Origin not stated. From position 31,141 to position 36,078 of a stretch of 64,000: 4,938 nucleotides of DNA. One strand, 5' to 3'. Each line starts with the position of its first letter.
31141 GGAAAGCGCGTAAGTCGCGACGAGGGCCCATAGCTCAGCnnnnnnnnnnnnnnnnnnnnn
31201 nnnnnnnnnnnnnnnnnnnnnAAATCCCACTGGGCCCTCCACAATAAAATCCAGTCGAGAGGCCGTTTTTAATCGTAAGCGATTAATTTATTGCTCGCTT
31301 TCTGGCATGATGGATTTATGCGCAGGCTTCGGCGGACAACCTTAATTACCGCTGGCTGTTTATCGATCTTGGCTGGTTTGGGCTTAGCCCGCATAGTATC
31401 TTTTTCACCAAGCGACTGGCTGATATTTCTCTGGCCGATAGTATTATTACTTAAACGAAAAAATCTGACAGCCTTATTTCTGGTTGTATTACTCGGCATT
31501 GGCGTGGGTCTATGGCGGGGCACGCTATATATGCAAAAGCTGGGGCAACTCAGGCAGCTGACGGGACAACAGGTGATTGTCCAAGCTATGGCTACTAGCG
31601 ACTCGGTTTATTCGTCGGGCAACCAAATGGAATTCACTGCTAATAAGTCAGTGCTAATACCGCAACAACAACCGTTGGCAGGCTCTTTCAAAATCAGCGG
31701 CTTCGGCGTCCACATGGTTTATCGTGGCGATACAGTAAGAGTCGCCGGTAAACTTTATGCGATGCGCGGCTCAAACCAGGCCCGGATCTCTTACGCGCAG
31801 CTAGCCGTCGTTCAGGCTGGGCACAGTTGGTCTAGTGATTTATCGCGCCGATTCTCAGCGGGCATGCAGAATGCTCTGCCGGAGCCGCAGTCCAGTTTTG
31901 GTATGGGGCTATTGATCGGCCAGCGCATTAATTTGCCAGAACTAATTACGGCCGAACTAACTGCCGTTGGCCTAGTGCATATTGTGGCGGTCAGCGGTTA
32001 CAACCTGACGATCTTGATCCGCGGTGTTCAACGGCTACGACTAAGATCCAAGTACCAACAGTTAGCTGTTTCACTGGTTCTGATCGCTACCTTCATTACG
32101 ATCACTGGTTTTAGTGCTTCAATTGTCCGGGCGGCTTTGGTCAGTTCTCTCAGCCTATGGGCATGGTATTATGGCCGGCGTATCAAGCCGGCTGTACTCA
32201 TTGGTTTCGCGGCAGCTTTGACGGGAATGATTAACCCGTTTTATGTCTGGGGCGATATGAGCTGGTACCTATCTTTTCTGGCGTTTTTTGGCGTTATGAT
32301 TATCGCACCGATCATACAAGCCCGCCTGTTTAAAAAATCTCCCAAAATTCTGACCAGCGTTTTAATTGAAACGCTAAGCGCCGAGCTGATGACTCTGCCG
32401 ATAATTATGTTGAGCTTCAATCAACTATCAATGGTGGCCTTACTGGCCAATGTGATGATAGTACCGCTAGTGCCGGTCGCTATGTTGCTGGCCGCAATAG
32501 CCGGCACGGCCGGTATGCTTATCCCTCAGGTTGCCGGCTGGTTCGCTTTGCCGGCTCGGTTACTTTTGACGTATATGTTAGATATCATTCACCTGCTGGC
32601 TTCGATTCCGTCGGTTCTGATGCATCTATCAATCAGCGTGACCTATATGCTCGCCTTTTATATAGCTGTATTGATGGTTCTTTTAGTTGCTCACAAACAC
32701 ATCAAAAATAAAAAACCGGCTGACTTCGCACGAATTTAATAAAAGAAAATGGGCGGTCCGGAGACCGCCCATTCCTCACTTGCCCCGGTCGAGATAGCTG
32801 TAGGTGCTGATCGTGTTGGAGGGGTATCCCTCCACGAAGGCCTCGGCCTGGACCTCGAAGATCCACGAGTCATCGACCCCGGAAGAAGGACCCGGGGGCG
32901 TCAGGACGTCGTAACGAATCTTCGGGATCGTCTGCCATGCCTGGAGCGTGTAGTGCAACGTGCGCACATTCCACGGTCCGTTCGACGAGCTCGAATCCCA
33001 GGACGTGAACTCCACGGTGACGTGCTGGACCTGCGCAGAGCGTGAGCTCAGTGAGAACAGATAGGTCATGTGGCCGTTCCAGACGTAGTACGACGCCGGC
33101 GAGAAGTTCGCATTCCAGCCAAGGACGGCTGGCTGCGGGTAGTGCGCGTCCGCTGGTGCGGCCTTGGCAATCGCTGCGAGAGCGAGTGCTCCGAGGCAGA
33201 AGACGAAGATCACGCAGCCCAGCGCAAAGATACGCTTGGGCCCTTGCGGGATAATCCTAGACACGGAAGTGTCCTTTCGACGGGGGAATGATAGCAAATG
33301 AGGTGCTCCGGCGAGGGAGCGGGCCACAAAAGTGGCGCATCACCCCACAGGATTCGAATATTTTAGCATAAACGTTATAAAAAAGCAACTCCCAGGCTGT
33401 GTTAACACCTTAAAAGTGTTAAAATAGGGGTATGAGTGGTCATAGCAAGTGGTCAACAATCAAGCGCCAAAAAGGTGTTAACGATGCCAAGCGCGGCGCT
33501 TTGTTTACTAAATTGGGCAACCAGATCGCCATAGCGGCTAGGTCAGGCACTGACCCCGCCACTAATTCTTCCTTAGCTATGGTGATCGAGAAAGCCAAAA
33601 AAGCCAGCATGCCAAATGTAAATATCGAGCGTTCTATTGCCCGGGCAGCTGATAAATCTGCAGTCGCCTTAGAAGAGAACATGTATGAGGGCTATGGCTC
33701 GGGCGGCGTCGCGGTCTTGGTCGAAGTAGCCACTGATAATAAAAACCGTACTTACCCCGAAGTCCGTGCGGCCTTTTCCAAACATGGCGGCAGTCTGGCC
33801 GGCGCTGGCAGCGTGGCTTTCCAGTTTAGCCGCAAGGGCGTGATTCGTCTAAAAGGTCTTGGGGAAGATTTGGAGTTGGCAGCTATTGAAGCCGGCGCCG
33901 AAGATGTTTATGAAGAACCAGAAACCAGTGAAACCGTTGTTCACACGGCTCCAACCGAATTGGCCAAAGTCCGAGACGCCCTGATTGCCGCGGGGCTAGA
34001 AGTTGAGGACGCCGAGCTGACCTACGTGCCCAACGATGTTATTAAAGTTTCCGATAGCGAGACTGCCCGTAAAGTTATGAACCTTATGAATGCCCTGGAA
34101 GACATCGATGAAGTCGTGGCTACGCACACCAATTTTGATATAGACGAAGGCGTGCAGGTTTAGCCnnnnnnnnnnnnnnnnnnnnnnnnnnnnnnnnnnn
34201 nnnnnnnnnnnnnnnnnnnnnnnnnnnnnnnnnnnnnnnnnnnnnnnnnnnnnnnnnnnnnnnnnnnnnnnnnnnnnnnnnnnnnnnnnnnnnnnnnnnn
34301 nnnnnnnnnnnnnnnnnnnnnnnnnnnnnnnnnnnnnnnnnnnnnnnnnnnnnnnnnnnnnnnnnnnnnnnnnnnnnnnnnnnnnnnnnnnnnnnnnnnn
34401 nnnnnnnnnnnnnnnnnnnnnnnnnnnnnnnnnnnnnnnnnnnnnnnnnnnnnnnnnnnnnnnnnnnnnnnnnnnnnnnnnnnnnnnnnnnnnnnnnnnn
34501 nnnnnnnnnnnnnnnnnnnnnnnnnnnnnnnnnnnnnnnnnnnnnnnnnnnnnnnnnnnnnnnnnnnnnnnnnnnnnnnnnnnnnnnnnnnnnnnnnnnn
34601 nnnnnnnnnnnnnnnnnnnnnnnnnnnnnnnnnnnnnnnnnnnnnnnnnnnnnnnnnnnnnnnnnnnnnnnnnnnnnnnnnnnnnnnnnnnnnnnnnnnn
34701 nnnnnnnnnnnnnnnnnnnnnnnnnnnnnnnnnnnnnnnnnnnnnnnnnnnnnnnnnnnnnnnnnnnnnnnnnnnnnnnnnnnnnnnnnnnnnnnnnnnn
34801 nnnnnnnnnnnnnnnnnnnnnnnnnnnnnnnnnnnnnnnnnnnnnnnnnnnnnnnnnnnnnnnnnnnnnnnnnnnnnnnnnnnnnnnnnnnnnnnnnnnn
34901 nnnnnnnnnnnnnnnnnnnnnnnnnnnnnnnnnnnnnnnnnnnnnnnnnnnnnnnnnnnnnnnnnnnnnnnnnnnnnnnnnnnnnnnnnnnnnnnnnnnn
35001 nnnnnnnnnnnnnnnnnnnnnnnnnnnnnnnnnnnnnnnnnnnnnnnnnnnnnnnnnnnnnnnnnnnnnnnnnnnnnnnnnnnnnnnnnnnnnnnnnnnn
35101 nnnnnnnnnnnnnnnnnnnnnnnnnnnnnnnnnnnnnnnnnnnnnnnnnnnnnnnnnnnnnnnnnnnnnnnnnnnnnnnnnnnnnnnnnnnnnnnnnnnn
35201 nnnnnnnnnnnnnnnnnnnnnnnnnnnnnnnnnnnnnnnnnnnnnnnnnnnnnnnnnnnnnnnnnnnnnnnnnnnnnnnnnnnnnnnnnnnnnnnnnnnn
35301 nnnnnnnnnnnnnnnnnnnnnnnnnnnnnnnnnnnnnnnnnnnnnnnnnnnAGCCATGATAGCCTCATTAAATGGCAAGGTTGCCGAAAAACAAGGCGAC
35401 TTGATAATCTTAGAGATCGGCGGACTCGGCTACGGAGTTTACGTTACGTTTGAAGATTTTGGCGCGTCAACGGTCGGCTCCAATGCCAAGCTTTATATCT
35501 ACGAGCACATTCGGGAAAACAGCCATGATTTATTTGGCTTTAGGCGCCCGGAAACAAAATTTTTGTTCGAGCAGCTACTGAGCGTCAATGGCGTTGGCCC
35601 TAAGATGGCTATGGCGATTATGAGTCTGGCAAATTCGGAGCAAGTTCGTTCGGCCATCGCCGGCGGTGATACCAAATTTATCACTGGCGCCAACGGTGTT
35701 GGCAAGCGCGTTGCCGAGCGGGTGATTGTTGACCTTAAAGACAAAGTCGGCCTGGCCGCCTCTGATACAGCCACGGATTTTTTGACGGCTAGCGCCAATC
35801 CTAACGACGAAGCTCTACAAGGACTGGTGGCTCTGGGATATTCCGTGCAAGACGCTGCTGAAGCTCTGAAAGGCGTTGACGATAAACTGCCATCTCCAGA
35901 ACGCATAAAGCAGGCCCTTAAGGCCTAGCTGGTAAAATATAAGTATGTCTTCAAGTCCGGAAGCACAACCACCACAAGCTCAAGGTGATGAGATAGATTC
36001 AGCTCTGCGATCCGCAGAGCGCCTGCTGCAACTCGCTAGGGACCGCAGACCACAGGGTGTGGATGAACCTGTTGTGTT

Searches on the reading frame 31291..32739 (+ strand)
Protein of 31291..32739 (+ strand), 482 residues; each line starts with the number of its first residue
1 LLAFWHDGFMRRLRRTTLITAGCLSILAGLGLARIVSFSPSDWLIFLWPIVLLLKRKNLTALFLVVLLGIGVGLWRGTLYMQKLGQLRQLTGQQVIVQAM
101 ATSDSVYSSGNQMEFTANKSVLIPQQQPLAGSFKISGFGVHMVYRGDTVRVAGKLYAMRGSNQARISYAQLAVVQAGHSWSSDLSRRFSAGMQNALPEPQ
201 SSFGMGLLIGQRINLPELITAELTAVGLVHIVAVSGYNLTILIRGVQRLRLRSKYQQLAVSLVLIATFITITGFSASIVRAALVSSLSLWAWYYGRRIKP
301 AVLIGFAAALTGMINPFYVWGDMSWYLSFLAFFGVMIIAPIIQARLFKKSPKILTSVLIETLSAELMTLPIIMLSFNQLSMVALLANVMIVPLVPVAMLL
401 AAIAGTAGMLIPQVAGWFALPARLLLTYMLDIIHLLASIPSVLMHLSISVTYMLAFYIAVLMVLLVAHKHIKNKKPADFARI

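Call 98: search_protein_families(library=pfam, proteins=[window:31291-32739:+], max_evalue=0.001)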
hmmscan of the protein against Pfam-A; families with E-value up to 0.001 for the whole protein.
window:31291-32739:+ (482 aa): 1 family
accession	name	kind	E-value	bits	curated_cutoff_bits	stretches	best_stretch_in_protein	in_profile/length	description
PF03772.21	Competence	-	2.1e-39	136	23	1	207-467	1-267/270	Competence protein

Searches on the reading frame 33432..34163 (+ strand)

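Call 98: search_protein_families(library=pfam, proteins=[window:33432-34163:+], max_evalue=0.001)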
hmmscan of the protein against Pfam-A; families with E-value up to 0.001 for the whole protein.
window:33432-34163:+ (243 aa): 2 families
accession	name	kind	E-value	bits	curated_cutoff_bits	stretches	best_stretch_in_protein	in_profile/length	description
PF01709.26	Transcrip_reg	-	2.8e-51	173.9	27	1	80-235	1-160/160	TACO1/YebC second and third domain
PF20772.2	TACO1_YebC_N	-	2.5e-27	95.6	36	1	5-74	1-72/73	TACO1/YebC protein N-terminal domain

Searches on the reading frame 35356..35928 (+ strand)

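Call 98: search_protein_families(library=pfam, proteins=[window:35356-35928:+], max_evalue=0.001)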
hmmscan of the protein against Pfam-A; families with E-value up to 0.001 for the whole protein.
window:35356-35928:+ (190 aa): 4 families
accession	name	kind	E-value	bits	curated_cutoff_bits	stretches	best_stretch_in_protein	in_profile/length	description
PF01330.27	RuvA_N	-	2e-18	66.7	23.6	1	1-61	1-61/61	RuvA N terminal domain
PF14520.12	HHH_5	-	3.3e-12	47.1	27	1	71-129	1-57/57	Helix-hairpin-helix domain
PF07499.19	RuvA_C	-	4.8e-09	37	24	1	149-190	2-45/47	RuvA, C-terminal domain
PF00633.29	HHH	-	2.1e-05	24.6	24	1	71-90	10-29/30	Helix-hairpin-helix motif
